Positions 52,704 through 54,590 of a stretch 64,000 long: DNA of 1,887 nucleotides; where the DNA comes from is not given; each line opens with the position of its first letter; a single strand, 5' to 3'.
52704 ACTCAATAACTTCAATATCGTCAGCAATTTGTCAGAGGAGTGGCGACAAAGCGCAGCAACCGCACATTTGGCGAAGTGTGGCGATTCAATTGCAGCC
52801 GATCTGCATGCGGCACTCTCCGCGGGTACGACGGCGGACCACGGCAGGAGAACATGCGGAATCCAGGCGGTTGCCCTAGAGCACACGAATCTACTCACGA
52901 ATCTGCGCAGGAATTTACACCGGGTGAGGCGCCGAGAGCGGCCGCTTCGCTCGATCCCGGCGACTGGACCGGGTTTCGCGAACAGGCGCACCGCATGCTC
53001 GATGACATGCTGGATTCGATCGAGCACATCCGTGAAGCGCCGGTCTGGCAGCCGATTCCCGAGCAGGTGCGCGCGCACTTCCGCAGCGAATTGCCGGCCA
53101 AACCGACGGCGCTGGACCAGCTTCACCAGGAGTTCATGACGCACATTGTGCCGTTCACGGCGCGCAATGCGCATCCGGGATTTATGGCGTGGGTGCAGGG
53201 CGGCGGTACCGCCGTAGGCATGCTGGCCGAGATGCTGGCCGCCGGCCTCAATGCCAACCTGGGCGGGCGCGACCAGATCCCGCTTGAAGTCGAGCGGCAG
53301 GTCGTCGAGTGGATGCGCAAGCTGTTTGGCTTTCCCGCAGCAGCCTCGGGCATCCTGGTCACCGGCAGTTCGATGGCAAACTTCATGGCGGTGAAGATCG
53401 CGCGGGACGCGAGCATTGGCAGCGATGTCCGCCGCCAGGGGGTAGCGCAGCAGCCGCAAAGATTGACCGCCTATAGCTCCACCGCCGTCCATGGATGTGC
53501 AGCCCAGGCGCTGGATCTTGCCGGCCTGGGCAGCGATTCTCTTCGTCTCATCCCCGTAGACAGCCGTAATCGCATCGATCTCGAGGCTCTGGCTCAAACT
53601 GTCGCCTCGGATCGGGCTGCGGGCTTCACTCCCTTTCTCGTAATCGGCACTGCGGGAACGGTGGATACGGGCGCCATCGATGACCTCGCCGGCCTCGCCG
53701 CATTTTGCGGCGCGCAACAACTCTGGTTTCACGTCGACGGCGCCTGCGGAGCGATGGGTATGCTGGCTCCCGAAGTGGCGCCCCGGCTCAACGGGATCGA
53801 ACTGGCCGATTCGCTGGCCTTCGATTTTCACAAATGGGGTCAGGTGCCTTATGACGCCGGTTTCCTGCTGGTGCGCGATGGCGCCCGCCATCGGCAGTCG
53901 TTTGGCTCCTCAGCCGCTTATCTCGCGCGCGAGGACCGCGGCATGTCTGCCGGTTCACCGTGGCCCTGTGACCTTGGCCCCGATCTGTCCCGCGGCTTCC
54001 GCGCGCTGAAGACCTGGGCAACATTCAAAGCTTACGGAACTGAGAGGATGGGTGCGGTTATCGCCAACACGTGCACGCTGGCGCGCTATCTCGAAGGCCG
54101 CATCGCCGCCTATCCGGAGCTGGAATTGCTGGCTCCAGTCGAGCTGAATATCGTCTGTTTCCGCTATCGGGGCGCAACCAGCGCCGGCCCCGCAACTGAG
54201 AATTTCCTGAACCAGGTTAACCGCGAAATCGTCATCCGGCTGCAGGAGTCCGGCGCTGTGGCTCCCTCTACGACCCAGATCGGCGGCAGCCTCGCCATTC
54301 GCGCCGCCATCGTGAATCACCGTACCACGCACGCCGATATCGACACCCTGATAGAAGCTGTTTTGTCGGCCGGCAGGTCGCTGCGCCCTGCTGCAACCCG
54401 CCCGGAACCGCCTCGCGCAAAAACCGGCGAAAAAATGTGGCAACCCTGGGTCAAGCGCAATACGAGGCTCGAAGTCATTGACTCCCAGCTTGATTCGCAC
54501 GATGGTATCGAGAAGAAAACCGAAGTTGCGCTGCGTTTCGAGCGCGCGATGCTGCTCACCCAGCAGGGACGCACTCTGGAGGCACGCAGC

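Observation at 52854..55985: Single polypeptide fusing a PLP-dependent decarboxylase, TPR repeats and an ATP-grasp-like ligase domain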

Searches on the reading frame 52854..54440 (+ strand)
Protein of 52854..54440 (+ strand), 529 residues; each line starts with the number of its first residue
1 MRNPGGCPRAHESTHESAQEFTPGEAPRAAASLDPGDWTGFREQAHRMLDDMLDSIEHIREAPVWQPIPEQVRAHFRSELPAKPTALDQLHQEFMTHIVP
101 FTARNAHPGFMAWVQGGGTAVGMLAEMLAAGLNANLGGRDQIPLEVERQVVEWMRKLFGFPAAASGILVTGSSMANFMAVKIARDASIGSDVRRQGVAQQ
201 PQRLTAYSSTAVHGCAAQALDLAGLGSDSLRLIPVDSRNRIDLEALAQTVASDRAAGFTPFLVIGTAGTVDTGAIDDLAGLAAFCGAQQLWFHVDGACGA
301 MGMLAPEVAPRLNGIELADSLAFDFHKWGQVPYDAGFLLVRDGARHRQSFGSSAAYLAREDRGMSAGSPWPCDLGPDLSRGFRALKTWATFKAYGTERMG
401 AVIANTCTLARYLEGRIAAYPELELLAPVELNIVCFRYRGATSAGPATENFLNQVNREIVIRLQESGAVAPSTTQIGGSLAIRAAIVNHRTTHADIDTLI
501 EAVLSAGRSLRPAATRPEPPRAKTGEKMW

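Call 34: search_solved_structures(query=window:52854-54440:+, max_evalue=1e-10, show_alignments=1)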
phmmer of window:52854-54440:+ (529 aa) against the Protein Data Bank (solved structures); distinct sequences matched with E-value up to 1e-10: 31.
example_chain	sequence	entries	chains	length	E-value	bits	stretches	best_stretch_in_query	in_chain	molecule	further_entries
4obu_E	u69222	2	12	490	4.8e-65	223.3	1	58-510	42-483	Pyridoxal-dependent decarboxylase domain protein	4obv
7xin_A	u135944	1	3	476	1.2e-56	195.6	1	41-499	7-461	DOPA decarboxylase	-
6eei_A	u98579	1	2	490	1.3e-51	179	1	33-488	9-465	Tyrosine decarboxylase 1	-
5o5c_A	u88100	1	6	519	3.4e-49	171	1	78-510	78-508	Putative decarboxylase involved in desferrioxamine biosynthesis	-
6khn_A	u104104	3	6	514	5.5e-45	157.1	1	35-487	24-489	Tryptophan decarboxylase 1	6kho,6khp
9dui_A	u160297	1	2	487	3.1e-44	154.6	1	40-455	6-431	Aromatic-L-amino-acid decarboxylase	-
1js3_A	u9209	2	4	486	3.2e-44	154.6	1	40-455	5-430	DOPA decarboxylase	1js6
4rit_B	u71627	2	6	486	5.1e-43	150.6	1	32-503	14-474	Pyridoxal-dependent decarboxylase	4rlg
6liu_A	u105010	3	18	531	5.7e-42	147.2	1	33-440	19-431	Tyrosine/DOPA decarboxylase 2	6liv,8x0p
2okk_A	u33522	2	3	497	6.6e-42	147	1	69-507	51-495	Glutamate decarboxylase 2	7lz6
4riz_A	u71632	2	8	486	7.2e-42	146.8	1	32-503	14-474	Pyridoxal-dependent decarboxylase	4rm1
4rj0_B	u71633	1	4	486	9.1e-42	146.5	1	32-503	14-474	Pyridoxal-dependent decarboxylase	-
6eeq_A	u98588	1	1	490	1.5e-41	145.8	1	34-506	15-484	4-hydroxyphenylacetaldehyde synthase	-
6eew_A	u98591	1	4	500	3.4e-41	144.6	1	35-491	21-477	Aromatic-L-amino-acid decarboxylase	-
9hrh_A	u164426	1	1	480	4.7e-41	144.1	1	40-454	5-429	Aromatic-L-amino-acid decarboxylase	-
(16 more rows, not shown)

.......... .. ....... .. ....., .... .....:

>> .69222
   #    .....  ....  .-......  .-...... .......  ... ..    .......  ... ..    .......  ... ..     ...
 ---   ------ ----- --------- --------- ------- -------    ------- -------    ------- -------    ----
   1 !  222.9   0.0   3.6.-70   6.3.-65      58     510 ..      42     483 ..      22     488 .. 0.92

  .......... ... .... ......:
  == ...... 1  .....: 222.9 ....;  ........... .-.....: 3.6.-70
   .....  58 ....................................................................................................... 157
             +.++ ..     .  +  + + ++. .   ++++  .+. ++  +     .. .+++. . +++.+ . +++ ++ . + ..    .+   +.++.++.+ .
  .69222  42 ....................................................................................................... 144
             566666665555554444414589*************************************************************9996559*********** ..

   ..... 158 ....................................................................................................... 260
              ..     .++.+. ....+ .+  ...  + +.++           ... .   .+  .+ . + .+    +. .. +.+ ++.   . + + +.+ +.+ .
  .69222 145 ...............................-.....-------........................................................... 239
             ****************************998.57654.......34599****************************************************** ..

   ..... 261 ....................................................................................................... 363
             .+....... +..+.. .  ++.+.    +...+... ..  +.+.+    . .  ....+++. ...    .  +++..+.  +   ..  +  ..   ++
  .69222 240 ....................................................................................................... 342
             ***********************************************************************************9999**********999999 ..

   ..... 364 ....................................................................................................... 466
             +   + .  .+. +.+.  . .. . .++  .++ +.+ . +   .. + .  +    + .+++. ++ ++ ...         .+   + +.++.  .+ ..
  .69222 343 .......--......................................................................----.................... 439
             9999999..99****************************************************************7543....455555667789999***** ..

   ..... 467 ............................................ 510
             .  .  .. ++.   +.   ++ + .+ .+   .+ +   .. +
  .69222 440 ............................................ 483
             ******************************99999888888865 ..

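Call 82: find_homologous_proteins(query=window:52944-54380:+, max_evalue=1e-20)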
Query window:52944-54380:+ (479 aa): 8000 proteins with E <= 1e-20 among 8000 candidates; the best 120 are listed.
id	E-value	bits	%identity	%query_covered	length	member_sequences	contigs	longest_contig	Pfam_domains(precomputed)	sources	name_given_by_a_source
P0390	1.8e-236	803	72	100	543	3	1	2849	PF00282.26,PF01212.28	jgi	-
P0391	1.2e-235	801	73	100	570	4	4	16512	PF00282.26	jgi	jgi:aromatic-L-amino-acid decarboxylase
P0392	1.3e-233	794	73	100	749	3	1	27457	PF14559.13,PF13431.13,PF00282.26,PF13414.13,PF00515.35,PF13424.13,PF13432.13,PF13428.13,PF13181.13,PF07719.24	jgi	-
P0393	8.2e-231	785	72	100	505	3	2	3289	PF00282.26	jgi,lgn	-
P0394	1.8e-225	767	71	100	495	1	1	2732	PF00282.26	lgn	-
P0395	4.1e-225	766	70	100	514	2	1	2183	PF00282.26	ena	-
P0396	6.8e-217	739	68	100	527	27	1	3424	PF00282.26,PF01212.28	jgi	jgi:glutamate/tyrosine decarboxylase-like PLP-dependent enzyme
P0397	2.3e-216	737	67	100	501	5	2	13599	PF00282.26,PF00266.26,PF01212.28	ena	-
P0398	1.4e-215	734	69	100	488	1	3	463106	PF00282.26,PF01212.28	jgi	jgi:glutamate/tyrosine decarboxylase-like PLP-dependent enzyme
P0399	1.6e-215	734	68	100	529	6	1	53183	PF00282.26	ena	-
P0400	1.7e-215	734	67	99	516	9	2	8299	PF00282.26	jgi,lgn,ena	jgi:aromatic-L-amino-acid decarboxylase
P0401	1.8e-215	734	66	100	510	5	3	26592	PF00282.26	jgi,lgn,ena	jgi:aromatic-L-amino-acid decarboxylase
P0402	5.9e-215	732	66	100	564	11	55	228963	PF00282.26,PF01212.28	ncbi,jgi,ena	jgi:glutamate/tyrosine decarboxylase-like PLP-dependent enzyme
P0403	6.8e-215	732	70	100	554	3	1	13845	PF00282.26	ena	-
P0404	7.1e-215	732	69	100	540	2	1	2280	PF00282.26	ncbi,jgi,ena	jgi:glutamate/tyrosine decarboxylase-like PLP-dependent enzyme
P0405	1.6e-214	731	67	100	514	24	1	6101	PF00282.26,PF00266.26,PF01212.28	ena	-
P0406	1.9e-214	731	68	100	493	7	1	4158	PF00282.26,PF00266.26,PF01212.28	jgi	jgi:glutamate/tyrosine decarboxylase-like PLP-dependent enzyme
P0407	2.2e-214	731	68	100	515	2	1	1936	PF00282.26,PF00266.26,PF01212.28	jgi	jgi:glutamate/tyrosine decarboxylase-like PLP-dependent enzyme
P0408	3.6e-214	730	67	100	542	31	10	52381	PF00282.26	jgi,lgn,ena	jgi:glutamate/tyrosine decarboxylase-like PLP-dependent enzyme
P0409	4.3e-214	730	68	100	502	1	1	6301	PF00282.26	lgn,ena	-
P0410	6.0e-214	729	67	100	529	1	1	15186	PF00282.26,PF01212.28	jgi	jgi:aromatic-L-amino-acid/L-tryptophan decarboxylase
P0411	6.9e-214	729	67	100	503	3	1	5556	PF00282.26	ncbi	-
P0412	9.3e-214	728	67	100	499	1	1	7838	PF00282.26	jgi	jgi:glutamate/tyrosine decarboxylase-like PLP-dependent enzyme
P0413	9.4e-214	728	67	100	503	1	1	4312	PF00282.26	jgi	jgi:glutamate/tyrosine decarboxylase-like PLP-dependent enzyme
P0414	1.0e-213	728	68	100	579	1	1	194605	PF00282.26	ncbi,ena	-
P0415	1.1e-213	728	67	100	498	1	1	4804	PF00282.26,PF00266.26,PF01212.28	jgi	jgi:glutamate/tyrosine decarboxylase-like PLP-dependent enzyme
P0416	1.1e-213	728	67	100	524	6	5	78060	PF00282.26,PF01212.28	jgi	jgi:glutamate/tyrosine decarboxylase-like PLP-dependent enzyme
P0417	1.2e-213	728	68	100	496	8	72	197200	PF00282.26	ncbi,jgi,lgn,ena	jgi:glutamate/tyrosine decarboxylase-like PLP-dependent enzyme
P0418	2.3e-213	727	67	100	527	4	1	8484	PF00282.26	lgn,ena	-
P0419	2.5e-213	727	67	100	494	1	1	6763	PF00282.26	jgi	jgi:glutamate/tyrosine decarboxylase-like PLP-dependent enzyme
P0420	4.6e-213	726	67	100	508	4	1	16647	PF00282.26,PF01212.28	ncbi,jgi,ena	ncbi:MAG: aspartate aminotransferase family protein [Terracidiphilus sp.]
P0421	6.0e-213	726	67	100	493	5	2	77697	PF00282.26,PF00266.26,PF01212.28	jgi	jgi:glutamate/tyrosine decarboxylase-like PLP-dependent enzyme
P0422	1.2e-212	725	67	100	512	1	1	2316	PF00282.26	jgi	jgi:glutamate/tyrosine decarboxylase-like PLP-dependent enzyme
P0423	2.1e-212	724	67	100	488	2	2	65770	PF00282.26,PF00266.26,PF01212.28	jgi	jgi:glutamate/tyrosine decarboxylase-like PLP-dependent enzyme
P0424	2.3e-212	724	66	100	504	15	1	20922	PF00282.26,PF00266.26,PF01212.28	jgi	jgi:glutamate/tyrosine decarboxylase-like PLP-dependent enzyme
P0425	4.0e-212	723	67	100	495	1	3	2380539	PF00282.26,PF01212.28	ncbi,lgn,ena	-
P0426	4.1e-212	723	66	100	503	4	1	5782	PF00282.26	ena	-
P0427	8.5e-212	722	66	100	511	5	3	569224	PF00282.26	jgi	-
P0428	8.7e-212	722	66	100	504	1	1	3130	PF00282.26,PF01212.28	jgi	-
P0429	1.0e-211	722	66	100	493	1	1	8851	PF00282.26,PF00266.26,PF01212.28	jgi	jgi:aromatic-L-amino-acid/L-tryptophan decarboxylase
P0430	1.1e-211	722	68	100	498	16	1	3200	PF00282.26,PF01212.28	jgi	-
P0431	2.2e-211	721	67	100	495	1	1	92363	PF00282.26,PF01212.28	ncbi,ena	-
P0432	2.8e-211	720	66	100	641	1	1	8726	PF00282.26,PF07719.24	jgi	jgi:glutamate/tyrosine decarboxylase-like PLP-dependent enzyme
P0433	3.3e-211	720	67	100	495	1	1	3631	PF00282.26,PF01212.28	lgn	-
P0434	3.7e-211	720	66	100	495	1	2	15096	PF00282.26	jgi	jgi:aromatic-L-amino-acid/L-tryptophan decarboxylase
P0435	4.2e-211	720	67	100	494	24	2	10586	PF00282.26,PF00266.26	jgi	jgi:glutamate/tyrosine decarboxylase-like PLP-dependent enzyme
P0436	4.8e-211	720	67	100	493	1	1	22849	PF00282.26,PF01212.28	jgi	jgi:glutamate/tyrosine decarboxylase-like PLP-dependent enzyme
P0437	5.1e-211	719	67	100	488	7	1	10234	PF00282.26,PF01212.28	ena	-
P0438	5.3e-211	719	67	100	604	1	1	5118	PF13431.13,PF00282.26,PF00515.35,PF13432.13,PF13428.13,PF07719.24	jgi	jgi:glutamate/tyrosine decarboxylase-like PLP-dependent enzyme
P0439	6.2e-211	719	66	100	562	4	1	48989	PF00282.26,PF01212.28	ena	-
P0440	6.5e-211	719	67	100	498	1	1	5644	PF00282.26,PF01212.28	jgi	jgi:glutamate/tyrosine decarboxylase-like PLP-dependent enzyme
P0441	6.7e-211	719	67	100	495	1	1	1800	PF00282.26,PF01212.28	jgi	jgi:glutamate/tyrosine decarboxylase-like PLP-dependent enzyme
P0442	6.9e-211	719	67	100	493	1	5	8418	PF00282.26,PF01212.28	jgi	jgi:glutamate/tyrosine decarboxylase-like PLP-dependent enzyme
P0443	7.9e-211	719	71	96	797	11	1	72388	PF14559.13,PF13431.13,PF00282.26,PF13414.13,PF00515.35,PF13424.13,PF13432.13,PF13181.13,PF07719.24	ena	-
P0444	8.3e-211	719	67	100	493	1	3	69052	PF00282.26,PF01212.28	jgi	jgi:glutamate/tyrosine decarboxylase-like PLP-dependent enzyme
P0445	8.3e-211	719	67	100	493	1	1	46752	PF00282.26,PF01212.28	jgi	jgi:glutamate/tyrosine decarboxylase-like PLP-dependent enzyme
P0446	1.0e-210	718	68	100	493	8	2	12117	PF00282.26,PF01212.28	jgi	jgi:glutamate/tyrosine decarboxylase-like PLP-dependent enzyme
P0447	1.5e-210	718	67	100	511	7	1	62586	PF00282.26,PF01212.28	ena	-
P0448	1.5e-210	718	66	100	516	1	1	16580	PF00282.26,PF01212.28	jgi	jgi:aromatic-L-amino-acid/L-tryptophan decarboxylase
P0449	1.6e-210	718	65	100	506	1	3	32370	PF00282.26,PF00266.26,PF01212.28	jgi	jgi:aromatic-L-amino-acid decarboxylase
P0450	1.8e-210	718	67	100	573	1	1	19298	PF00282.26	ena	-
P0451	2.3e-210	717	66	100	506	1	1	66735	PF00282.26,PF00266.26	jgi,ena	-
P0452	3.0e-210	717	67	100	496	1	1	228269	PF00282.26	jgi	jgi:glutamate/tyrosine decarboxylase-like PLP-dependent enzyme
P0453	3.3e-210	717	66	100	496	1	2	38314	PF00282.26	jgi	jgi:aromatic-L-amino-acid/L-tryptophan decarboxylase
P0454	4.7e-210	716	67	100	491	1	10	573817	PF00282.26,PF01212.28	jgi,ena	jgi:glutamate/tyrosine decarboxylase-like PLP-dependent enzyme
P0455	4.7e-210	716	67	100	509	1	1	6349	PF00282.26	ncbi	-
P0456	4.8e-210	716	65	100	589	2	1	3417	PF13431.13,PF00282.26,PF01212.28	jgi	jgi:glutamate/tyrosine decarboxylase-like PLP-dependent enzyme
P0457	4.9e-210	716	67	100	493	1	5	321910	PF00282.26,PF01212.28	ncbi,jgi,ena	jgi:glutamate/tyrosine decarboxylase-like PLP-dependent enzyme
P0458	6.5e-210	716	67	100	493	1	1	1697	PF00282.26,PF01212.28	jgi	jgi:glutamate/tyrosine decarboxylase-like PLP-dependent enzyme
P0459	6.9e-210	716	66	100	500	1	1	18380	PF00282.26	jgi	jgi:glutamate/tyrosine decarboxylase-like PLP-dependent enzyme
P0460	6.9e-210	716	67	100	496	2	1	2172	PF00282.26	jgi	jgi:glutamate/tyrosine decarboxylase-like PLP-dependent enzyme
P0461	7.5e-210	716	67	100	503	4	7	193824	PF00282.26,PF01212.28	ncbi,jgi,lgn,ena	jgi:glutamate/tyrosine decarboxylase-like PLP-dependent enzyme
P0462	8.8e-210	715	67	100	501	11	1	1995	PF00282.26,PF01212.28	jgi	jgi:glutamate/tyrosine decarboxylase-like PLP-dependent enzyme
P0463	9.2e-210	715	66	100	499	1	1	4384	PF00282.26,PF01212.28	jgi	jgi:glutamate/tyrosine decarboxylase-like PLP-dependent enzyme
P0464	9.9e-210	715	67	100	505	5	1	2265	PF00282.26,PF01212.28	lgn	-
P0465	1.0e-209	715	67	100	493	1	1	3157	PF00282.26,PF01212.28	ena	-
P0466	1.1e-209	715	67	100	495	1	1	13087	PF00282.26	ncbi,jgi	ncbi:MAG: aspartate aminotransferase family protein [Terracidiphilus sp.]|jgi:glutamate/tyrosine dec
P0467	1.2e-209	715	65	100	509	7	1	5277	PF00282.26,PF01212.28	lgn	-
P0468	1.4e-209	715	66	100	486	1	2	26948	PF00282.26,PF01212.28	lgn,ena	-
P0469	1.5e-209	715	66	100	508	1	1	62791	PF00282.26,PF01212.28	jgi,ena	jgi:glutamate/tyrosine decarboxylase-like PLP-dependent enzyme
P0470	1.6e-209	715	66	100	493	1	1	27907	PF00282.26,PF01212.28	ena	-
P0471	2.2e-209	714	67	100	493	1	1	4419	PF00282.26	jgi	jgi:aromatic-L-amino-acid decarboxylase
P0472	2.7e-209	714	66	100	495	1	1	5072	PF00282.26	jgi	-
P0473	2.7e-209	714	66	100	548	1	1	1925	PF00282.26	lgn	-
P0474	3.2e-209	714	65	99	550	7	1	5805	PF00282.26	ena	-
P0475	3.4e-209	713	66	99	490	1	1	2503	PF00282.26,PF01212.28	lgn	-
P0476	3.7e-209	713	65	100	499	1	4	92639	PF00282.26,PF01212.28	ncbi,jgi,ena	ncbi:MAG: pyridoxal-dependent decarboxylase [Terracidiphilus sp.]|jgi:glutamate/tyrosine decarboxyla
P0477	3.8e-209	713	67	100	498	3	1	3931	PF00282.26,PF01212.28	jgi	jgi:glutamate/tyrosine decarboxylase-like PLP-dependent enzyme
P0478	5.1e-209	713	67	100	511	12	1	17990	PF00282.26,PF01212.28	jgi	jgi:aromatic-L-amino-acid/L-tryptophan decarboxylase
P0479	5.4e-209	713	65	100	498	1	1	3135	PF00282.26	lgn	-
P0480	5.5e-209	713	65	100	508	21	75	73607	PF00282.26,PF01212.28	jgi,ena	jgi:glutamate/tyrosine decarboxylase-like PLP-dependent enzyme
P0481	5.7e-209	713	65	99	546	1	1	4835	PF00282.26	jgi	jgi:aromatic-L-amino-acid decarboxylase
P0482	5.7e-209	713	65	100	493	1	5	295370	PF00282.26,PF00266.26,PF01212.28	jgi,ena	jgi:glutamate/tyrosine decarboxylase-like PLP-dependent enzyme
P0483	6.7e-209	712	66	100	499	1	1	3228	PF00282.26,PF01212.28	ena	-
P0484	7.4e-209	712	65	100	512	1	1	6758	PF00282.26,PF01212.28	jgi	jgi:aromatic-L-amino-acid decarboxylase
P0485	8.5e-209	712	65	100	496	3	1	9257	PF00282.26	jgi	jgi:aromatic-L-amino-acid/L-tryptophan decarboxylase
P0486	9.0e-209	712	67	99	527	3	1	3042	PF00282.26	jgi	-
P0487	9.0e-209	712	67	100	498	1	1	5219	PF00282.26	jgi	jgi:aromatic-L-amino-acid/L-tryptophan decarboxylase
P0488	9.3e-209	712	66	100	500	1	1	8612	PF00282.26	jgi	jgi:aromatic-L-amino-acid/L-tryptophan decarboxylase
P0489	1.0e-208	712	67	100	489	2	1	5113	PF00282.26,PF01212.28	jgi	-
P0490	1.0e-208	712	67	100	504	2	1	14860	PF00282.26,PF01212.28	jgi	-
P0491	1.1e-208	712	67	99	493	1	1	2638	PF00282.26,PF01212.28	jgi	jgi:glutamate/tyrosine decarboxylase-like PLP-dependent enzyme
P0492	1.2e-208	712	65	100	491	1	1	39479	PF00282.26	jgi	jgi:glutamate/tyrosine decarboxylase-like PLP-dependent enzyme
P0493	1.3e-208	711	66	100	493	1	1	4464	PF00282.26,PF01212.28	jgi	jgi:glutamate/tyrosine decarboxylase-like PLP-dependent enzyme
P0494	1.3e-208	711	66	100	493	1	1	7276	PF00282.26,PF01212.28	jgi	jgi:aromatic-L-amino-acid/L-tryptophan decarboxylase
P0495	1.7e-208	711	66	100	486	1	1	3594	PF00282.26,PF01212.28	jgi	jgi:glutamate/tyrosine decarboxylase-like PLP-dependent enzyme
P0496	1.8e-208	711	67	100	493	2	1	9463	PF00282.26,PF01212.28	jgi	jgi:glutamate/tyrosine decarboxylase-like PLP-dependent enzyme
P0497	1.9e-208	711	65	100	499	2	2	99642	PF00282.26,PF01212.28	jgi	jgi:aromatic-L-amino-acid/L-tryptophan decarboxylase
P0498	1.9e-208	711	66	99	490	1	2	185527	PF00282.26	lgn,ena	-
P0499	2.0e-208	711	66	100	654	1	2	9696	PF00282.26,PF01212.28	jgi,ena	jgi:glutamate/tyrosine decarboxylase-like PLP-dependent enzyme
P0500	2.0e-208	711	65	100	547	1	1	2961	PF00282.26,PF01212.28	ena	-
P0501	2.4e-208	711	66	99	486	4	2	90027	PF00282.26,PF01212.28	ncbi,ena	-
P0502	2.4e-208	711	67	100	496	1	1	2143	PF00282.26,PF01212.28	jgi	jgi:glutamate/tyrosine decarboxylase-like PLP-dependent enzyme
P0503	2.4e-208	711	66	100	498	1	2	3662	PF00282.26,PF01212.28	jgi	-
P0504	2.4e-208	711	66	100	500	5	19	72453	PF00282.26,PF01212.28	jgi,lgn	jgi:glutamate/tyrosine decarboxylase-like PLP-dependent enzyme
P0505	2.7e-208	710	66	100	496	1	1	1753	PF00282.26,PF01212.28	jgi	jgi:glutamate/tyrosine decarboxylase-like PLP-dependent enzyme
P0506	2.7e-208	710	66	100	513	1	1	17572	PF00282.26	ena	-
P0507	2.7e-208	710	66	100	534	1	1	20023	PF00282.26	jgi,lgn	jgi:glutamate/tyrosine decarboxylase-like PLP-dependent enzyme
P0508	2.8e-208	710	67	100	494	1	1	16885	PF00282.26,PF01212.28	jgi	jgi:glutamate/tyrosine decarboxylase-like PLP-dependent enzyme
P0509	2.9e-208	710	66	100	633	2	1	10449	PF13431.13,PF00282.26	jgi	jgi:aromatic-L-amino-acid decarboxylase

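Call 83: find_encoding_contigs(protein=P0425, flank=5000, max_places=1)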
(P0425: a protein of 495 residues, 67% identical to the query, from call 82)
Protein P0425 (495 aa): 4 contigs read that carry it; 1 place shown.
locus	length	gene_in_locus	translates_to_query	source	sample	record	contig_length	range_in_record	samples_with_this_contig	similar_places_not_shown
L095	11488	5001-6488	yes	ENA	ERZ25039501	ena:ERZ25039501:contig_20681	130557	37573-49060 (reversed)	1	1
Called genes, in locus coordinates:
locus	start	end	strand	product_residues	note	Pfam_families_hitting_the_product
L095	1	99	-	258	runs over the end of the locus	PF13671:AAA_33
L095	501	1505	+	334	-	PF00044:Gp_dh_N, PF02800:Gp_dh_C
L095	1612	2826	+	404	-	PF00162:PGK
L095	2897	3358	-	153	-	PF01850:PIN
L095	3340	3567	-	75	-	PF02604:PhdYeFM_antitox (weak)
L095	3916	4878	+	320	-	PF09587:PGA_cap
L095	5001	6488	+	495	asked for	PF00282:Pyridoxal_deC, PF01212:Beta_elim_lyase (weak)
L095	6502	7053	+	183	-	PF00293:NUDIX, PF14815:NUDIX_4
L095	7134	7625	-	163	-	-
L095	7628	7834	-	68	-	-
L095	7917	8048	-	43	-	-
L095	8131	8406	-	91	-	PF07022:Phage_CI_repr (weak), PF13560:HTH_31 (weak), PF01381:HTH_3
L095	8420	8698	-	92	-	PF05015:HigB-like_toxin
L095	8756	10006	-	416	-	PF01566:Nramp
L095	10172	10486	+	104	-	-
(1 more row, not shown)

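Call 84: find_encoding_contigs(protein=P0454, flank=5000, max_places=1)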
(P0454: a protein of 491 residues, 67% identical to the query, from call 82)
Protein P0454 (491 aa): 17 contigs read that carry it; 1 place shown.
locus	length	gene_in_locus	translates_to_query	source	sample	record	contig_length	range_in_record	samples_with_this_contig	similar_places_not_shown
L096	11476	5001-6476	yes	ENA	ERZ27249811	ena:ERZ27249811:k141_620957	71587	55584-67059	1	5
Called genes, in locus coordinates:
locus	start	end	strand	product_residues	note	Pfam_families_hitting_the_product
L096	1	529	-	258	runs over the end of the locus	PF13671:AAA_33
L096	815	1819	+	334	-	PF00044:Gp_dh_N, PF02800:Gp_dh_C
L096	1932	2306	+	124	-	PF01042:Ribonuc_L-PSP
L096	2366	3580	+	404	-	PF00162:PGK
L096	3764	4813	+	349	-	PF09587:PGA_cap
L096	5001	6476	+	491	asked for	PF00282:Pyridoxal_deC, PF01212:Beta_elim_lyase (weak)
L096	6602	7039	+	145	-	PF00293:NUDIX, PF14815:NUDIX_4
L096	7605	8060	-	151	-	-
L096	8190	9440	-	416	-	PF01566:Nramp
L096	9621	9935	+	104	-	-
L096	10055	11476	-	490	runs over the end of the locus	PF03060:NMO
